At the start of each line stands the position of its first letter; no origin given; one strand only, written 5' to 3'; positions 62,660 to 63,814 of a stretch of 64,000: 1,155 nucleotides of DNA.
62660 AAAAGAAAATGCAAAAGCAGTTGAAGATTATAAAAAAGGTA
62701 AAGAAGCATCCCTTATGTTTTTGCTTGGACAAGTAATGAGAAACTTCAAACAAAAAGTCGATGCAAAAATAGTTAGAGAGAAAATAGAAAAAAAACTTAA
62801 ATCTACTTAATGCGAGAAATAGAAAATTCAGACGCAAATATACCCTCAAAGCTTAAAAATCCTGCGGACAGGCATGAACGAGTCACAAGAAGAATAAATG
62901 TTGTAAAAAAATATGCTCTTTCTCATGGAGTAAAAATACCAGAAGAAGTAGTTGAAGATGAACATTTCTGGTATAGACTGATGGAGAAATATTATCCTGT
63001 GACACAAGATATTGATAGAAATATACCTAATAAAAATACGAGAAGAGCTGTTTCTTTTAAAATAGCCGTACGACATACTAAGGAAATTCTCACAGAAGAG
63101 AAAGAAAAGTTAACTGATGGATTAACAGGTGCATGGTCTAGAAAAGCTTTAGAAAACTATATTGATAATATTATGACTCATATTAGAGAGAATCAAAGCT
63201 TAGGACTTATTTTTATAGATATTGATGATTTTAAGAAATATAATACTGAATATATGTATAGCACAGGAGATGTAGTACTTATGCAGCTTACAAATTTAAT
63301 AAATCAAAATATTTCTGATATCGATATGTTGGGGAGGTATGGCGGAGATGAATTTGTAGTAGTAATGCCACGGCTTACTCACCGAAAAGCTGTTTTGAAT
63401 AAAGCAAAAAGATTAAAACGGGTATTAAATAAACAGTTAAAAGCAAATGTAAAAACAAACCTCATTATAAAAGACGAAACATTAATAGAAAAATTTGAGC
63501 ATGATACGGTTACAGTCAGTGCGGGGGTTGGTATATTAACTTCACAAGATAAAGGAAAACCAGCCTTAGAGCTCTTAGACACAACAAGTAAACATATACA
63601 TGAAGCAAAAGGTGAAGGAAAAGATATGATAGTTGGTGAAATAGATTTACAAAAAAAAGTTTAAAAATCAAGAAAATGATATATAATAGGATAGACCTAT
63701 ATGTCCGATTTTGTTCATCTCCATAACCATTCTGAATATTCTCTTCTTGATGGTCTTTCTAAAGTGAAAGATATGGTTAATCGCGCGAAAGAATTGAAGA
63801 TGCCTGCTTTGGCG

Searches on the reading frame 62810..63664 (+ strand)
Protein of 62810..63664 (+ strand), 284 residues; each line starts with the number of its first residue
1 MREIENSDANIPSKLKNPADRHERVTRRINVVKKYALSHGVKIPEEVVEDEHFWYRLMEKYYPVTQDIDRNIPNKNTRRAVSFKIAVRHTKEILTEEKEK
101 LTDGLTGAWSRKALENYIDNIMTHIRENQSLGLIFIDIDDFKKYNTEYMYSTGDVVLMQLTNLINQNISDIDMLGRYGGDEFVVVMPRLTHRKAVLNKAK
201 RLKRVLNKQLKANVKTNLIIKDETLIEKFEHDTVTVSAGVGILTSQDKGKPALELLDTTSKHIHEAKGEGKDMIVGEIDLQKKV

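Call 30: find_encoding_contigs(protein=window:62810-63664:+, flank=10000, max_places=3)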
Protein window:62810-63664:+ (284 aa): 5 contigs read that carry it; 3 places shown.
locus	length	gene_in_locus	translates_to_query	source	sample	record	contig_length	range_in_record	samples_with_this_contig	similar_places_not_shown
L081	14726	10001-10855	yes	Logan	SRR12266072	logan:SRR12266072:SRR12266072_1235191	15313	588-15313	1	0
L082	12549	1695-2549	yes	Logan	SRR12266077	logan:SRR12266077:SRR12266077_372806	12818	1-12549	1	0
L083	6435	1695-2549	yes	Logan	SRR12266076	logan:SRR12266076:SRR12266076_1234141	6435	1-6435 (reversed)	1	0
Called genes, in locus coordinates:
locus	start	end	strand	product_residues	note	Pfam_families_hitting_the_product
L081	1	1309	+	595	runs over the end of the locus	PF14716:HHH_8, PF14791:DNA_pol_B_thumb, PF02811:PHP (weak)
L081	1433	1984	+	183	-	PF04011:LemA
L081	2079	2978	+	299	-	PF01435:Peptidase_M48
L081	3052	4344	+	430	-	PF08245:Mur_ligase_M, PF08353:MurT_C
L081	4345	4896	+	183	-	PF01725:Ham1p_like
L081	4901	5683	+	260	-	PF07685:GATase_3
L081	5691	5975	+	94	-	PF02686:GatC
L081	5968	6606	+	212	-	PF00300:His_Phos_1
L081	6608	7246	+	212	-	PF00300:His_Phos_1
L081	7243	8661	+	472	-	PF01425:Amidase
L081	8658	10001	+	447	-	PF02934:GatB_N, PF02637:GatB_Yqey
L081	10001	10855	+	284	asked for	PF00990:GGDEF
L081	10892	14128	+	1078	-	PF02811:PHP, PF07733:DNA_pol3_alpha, PF17657:DNA_pol3_finger, PF14579:HHH_6, PF01336:tRNA_anti-codon (weak)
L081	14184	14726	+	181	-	?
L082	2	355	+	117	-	?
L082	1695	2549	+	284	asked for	PF00990:GGDEF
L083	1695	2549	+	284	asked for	PF00990:GGDEF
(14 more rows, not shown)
